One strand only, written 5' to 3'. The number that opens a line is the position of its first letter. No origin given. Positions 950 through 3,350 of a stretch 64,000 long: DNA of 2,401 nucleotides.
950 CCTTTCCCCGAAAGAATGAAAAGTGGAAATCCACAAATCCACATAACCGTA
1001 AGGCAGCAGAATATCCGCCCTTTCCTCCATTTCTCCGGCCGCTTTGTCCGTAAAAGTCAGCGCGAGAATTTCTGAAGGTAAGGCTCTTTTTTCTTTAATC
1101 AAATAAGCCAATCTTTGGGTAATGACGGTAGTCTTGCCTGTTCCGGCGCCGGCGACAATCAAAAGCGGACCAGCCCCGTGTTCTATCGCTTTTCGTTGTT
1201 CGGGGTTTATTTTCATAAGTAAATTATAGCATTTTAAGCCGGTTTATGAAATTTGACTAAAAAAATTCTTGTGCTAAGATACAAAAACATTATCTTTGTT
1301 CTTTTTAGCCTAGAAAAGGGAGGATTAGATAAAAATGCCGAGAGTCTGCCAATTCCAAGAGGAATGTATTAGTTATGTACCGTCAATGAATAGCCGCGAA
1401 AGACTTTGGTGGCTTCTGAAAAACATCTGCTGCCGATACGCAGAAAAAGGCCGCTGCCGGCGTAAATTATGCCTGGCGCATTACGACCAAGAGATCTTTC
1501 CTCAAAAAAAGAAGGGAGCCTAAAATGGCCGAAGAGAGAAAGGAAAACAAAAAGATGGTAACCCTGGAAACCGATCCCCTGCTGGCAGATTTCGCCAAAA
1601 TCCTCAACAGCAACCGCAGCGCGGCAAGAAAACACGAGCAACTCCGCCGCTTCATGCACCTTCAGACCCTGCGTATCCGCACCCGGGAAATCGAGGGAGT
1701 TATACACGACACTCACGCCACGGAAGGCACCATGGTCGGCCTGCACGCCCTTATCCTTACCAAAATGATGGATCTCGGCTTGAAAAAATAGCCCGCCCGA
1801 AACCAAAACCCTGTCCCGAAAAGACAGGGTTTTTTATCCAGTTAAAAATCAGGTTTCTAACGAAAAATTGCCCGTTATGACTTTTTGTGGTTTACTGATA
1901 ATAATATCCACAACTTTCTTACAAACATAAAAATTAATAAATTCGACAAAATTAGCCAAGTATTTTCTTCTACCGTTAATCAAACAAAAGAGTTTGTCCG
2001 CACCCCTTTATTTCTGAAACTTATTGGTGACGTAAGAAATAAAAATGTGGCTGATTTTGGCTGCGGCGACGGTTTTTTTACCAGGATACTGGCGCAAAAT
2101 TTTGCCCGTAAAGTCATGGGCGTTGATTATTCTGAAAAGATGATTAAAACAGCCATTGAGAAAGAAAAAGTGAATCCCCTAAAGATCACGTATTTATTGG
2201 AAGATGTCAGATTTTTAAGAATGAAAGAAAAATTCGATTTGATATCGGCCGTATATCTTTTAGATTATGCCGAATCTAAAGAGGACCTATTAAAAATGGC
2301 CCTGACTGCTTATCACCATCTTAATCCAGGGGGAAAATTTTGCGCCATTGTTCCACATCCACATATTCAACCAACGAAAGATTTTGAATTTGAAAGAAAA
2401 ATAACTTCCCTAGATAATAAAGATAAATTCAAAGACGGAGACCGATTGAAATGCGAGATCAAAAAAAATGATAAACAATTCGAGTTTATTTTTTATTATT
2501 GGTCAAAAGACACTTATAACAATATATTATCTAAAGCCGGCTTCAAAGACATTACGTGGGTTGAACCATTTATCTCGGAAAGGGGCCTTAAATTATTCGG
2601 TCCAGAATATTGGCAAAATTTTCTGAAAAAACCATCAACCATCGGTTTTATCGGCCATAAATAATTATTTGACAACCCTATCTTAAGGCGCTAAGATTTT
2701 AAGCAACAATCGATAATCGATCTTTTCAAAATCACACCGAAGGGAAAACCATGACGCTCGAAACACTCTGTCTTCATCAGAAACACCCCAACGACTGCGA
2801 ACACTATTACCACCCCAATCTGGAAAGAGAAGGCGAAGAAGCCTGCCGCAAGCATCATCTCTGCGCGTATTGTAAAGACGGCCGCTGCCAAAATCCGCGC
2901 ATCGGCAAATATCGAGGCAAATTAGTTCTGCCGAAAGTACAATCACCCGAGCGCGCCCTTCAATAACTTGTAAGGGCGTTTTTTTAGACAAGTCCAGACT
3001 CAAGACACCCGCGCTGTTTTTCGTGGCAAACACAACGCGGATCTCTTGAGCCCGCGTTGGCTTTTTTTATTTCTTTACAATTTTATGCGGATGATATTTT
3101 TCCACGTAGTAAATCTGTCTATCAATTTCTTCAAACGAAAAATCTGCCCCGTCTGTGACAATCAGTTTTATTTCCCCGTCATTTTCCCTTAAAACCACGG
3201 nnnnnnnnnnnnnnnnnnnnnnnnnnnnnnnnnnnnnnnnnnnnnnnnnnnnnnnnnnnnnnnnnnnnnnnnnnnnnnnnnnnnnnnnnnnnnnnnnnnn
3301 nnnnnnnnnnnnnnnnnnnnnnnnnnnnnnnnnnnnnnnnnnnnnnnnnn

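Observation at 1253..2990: Cysteine-rich small-protein operon and a paralogous Cys/His-rich ORF flanking a low-GC methyltransferase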

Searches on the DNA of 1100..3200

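Call 80: search_rna_families(source=window, start=1100, end=3200, threshold=evalue, max_evalue=1)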
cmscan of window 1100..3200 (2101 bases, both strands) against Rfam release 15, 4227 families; matches with E-value up to 1: 3.
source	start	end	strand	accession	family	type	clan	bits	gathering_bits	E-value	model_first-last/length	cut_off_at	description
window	2615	2653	-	RF02433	SpF36_sRNA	Gene; sRNA;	-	25.5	48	0.87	1-51/51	no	Streptococcus sRNA SpF36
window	1797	1923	-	RF01772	rnk_pseudo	Cis-reg; leader;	-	22.1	55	0.82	1-108/108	no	Pseudomonas rnk leader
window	1765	1833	+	RF02609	BSR0602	Gene; sRNA;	-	21.8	191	0.038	65-160/169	no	Brucella sRNA 0602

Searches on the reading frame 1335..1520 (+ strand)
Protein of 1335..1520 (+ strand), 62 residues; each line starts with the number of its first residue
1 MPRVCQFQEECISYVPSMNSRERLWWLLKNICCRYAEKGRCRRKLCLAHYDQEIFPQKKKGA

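Call 3: search_protein_families(library=pfam, proteins=[window:1335-1520:+], max_evalue=1)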
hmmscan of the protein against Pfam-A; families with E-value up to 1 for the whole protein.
window:1335-1520:+ (62 aa): 0 families

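Call 7: find_homologous_proteins(query=window:1335-1520:+, max_evalue=1)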
Query seq(62 aa): no candidate shares three 5-residue words with the query. No homologue found.

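Call 30: search_protein_families(library=ncbifam, proteins=[window:1335-1520:+], max_evalue=1)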
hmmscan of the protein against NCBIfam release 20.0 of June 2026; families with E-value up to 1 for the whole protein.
window:1335-1520:+ (62 aa): 0 families

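Call 50: search_protein_families(library=phrogs, proteins=[window:1335-1520:+], max_evalue=1)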
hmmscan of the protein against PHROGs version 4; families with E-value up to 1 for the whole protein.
window:1335-1520:+ (62 aa): 0 families

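Call 52: search_protein_families(library=padloc, proteins=[window:1335-1520:+], max_evalue=1)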
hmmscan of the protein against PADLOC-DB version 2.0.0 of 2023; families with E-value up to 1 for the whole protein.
window:1335-1520:+ (62 aa): 0 families

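Call 78: list_cluster_members(proteins=[window:1885-2661:+, window:1335-1520:+, P0004])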
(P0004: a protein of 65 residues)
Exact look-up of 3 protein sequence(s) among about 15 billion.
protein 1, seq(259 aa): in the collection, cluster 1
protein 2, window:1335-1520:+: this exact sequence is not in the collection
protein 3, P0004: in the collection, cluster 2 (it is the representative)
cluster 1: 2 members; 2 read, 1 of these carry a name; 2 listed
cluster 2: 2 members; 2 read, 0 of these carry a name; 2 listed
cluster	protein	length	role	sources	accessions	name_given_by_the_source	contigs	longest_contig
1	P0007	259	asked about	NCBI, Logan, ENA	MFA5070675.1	MAG: methyltransferase domain-containing protein [Patescibacteria group bacterium]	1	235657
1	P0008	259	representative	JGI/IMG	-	-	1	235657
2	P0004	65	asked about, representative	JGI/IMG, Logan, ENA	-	-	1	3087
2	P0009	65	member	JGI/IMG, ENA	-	-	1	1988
